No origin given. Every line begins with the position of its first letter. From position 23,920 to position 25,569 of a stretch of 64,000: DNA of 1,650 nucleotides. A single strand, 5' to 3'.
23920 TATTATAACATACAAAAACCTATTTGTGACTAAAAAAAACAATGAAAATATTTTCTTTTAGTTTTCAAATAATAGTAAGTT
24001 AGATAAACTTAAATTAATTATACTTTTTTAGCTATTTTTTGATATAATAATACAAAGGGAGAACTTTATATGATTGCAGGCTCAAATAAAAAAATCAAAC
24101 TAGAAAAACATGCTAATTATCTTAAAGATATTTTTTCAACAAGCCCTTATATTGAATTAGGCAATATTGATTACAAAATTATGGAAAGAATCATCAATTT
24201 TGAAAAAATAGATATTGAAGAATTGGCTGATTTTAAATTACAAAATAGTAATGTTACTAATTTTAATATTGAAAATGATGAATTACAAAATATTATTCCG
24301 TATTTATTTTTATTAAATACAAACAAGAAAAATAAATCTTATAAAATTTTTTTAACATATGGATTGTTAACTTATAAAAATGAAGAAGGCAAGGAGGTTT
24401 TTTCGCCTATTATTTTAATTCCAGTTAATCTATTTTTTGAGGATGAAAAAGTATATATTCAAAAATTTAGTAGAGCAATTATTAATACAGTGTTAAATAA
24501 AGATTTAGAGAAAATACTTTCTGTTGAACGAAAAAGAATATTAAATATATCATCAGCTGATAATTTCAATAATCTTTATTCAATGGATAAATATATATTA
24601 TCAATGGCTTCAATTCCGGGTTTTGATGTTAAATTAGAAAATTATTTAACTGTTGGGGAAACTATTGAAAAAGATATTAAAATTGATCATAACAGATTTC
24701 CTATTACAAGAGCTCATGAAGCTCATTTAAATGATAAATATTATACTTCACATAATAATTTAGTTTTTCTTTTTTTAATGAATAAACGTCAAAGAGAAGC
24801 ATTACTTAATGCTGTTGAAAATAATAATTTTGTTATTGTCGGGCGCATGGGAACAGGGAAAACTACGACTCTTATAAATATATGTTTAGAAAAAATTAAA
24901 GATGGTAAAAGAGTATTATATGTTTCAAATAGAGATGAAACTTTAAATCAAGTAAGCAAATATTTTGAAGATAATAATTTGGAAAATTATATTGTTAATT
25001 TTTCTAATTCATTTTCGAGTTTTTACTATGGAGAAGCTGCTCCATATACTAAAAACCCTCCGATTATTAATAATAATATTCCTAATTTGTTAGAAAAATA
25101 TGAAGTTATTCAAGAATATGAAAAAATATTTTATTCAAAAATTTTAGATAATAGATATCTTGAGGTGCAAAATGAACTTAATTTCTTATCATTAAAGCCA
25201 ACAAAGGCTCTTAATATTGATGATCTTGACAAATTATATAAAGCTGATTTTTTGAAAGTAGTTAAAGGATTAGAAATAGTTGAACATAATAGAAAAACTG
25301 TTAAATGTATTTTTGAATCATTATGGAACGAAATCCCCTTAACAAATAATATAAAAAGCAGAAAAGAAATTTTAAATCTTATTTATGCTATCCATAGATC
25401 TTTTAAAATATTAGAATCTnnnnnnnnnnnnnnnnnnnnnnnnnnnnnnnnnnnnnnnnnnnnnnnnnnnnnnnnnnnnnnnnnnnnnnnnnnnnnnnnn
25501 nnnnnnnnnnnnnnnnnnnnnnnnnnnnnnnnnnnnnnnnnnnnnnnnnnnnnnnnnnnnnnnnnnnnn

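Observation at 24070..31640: Candidate non-canonical c-di-AMP module: giant helicase-like ATPase and ankyrin protein translationally coupled to CdaA, with CdaR and GlmM absent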

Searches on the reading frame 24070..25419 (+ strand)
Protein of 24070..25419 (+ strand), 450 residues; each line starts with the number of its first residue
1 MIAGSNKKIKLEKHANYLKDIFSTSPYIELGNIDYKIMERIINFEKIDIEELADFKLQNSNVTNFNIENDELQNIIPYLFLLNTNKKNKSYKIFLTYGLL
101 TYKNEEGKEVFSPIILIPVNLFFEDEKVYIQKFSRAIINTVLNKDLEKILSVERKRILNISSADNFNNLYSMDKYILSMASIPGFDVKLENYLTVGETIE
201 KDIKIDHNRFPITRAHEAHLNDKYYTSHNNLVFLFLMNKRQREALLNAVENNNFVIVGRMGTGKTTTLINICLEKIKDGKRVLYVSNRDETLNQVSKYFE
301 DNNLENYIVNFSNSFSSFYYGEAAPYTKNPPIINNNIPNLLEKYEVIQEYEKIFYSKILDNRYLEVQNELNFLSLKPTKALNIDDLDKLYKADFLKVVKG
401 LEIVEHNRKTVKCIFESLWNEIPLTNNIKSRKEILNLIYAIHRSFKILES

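Call 75: predict_structure(alignment_id=A6)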
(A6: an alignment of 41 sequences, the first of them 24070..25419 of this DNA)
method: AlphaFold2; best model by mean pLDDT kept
length: 450 residues; sequences in the alignment: 41
mean_pLDDT: 76.3   pTM: 0.55
mean pLDDT of the five models: 76.3, 74.9, 72.5, 71.9, 71.1
residues with pLDDT >= 90: 66; 70-90: 255; 50-70: 107; < 50: 22
segments of 3 or more residues with pLDDT < 50: 1-3, 327-329, 380-386, 423-427
pLDDT, mean of each block of 10 residues (from residue 1): 59 85 83 91 90 75 67 84 83 93 90 93 86 90 87 73 75 90 90 88 68 66 56 76 86 82 86 85 83 88 83 63 52 66 78 72 75 68 48 71 70 56 52 71 63
secondary structure, 60 per line:
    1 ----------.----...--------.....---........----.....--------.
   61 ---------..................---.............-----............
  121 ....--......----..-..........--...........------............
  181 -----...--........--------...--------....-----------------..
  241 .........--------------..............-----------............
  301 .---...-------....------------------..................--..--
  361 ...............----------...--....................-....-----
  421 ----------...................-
elements in order: E27-31 H35-42 H70-87 E91-103 E109-124 E127-132 H140-149 H152-162 H169-180 E186-188 E191-198 H218-221 H239-249 H264-277 H289-301 H315-318 H337-354 H363-375 H391-410 H412-415 H431-449

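Call 77: fold_search(model_id=the predicted structure, library=pdb)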
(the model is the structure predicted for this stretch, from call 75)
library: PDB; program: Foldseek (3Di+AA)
matches with E <= 10: 422; with E <= 0.001: 0
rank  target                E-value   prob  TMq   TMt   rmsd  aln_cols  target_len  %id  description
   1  9vx1_E                1.9e-01  0.07  0.09  0.14  18.0       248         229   10  The cryo-EM structure of gRNA-bound SPARDA complex (released 2026-01-14)
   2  9vx6_T                1.9e-01  0.06  0.08  0.09  17.8       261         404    8  Helical structure of gRNA-tDNA SPARDA complex (released 2026-01-14)
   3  9qbl_A                2.3e-01  0.06  0.09  0.13  20.0       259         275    6  Crystal structure of Xanthobacter autotrophicus SPARDA mutant lacking DREN nuclease domains (released 2025-12-17)
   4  9euf_M                3.1e-01  0.04  0.07  0.12  20.5       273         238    7  Cryo-EM structure of Staphylococcus aureus bacteriophage phi812 baseplate in the pre-contraction state - complete (released 2025-04-09)
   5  9swn_A                3.1e-01  0.02  0.08  0.05  23.5       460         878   11  Cryo-EM structure of yeast telomerase holoenzyme (released 2026-04-08)
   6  6l8o                  3.3e-01  0.05  0.10  0.06  20.0       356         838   10  Crystal structure of the K. lactis Rad5 (Hg-derivative) (released 2020-11-11)
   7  6vo5_B                3.5e-01  0.11  0.10  0.13  13.2       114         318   12  Crystal structure of Human histone acetytransferas 1 (HAT1) in complex with isobutryl-COA and K12A mutant variant of h (released 2020-03-11)
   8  4pkt                  3.5e-01  0.09  0.08  0.08  15.8       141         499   13  Anthrax toxin lethal factor with bound small molecule inhibitor 13 (released 2014-11-12)
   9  9qcc_Q                3.7e-01  0.03  0.08  0.08  18.4       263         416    7  Activated XauSPARDA filament assembly with bound dsDNA substrate (released 2025-12-17)
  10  9g33_UO               4.1e-01  0.08  0.10  0.10  25.8       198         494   17  Stalled 90S - Utp23-Krr1-deltaC3 (released 2025-06-18)
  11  4wf6                  4.1e-01  0.07  0.09  0.09  17.1       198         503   13  Anthrax toxin lethal factor with bound small molecule inhibitor MK-31 (released 2015-09-09)
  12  8jkz_A                4.1e-01  0.03  0.08  0.06  18.5       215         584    9  Cryo-EM structure of the prokaryotic SPARSA system complex (released 2024-01-24)
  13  4pkr                  4.6e-01  0.08  0.08  0.08  16.0       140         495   13  Anthrax toxin lethal factor with bound small molecule inhibitor 10 (released 2014-11-12)
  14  9xqs_U                4.6e-01  0.02  0.05  0.03  15.6       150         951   11  Structure of the inner peripheral region in the phage phiKZ baseplate complex (released 2026-02-11)
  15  4pkq                  4.9e-01  0.07  0.08  0.08  15.9       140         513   13  Anthrax toxin lethal factor with bound zinc (released 2014-11-12)
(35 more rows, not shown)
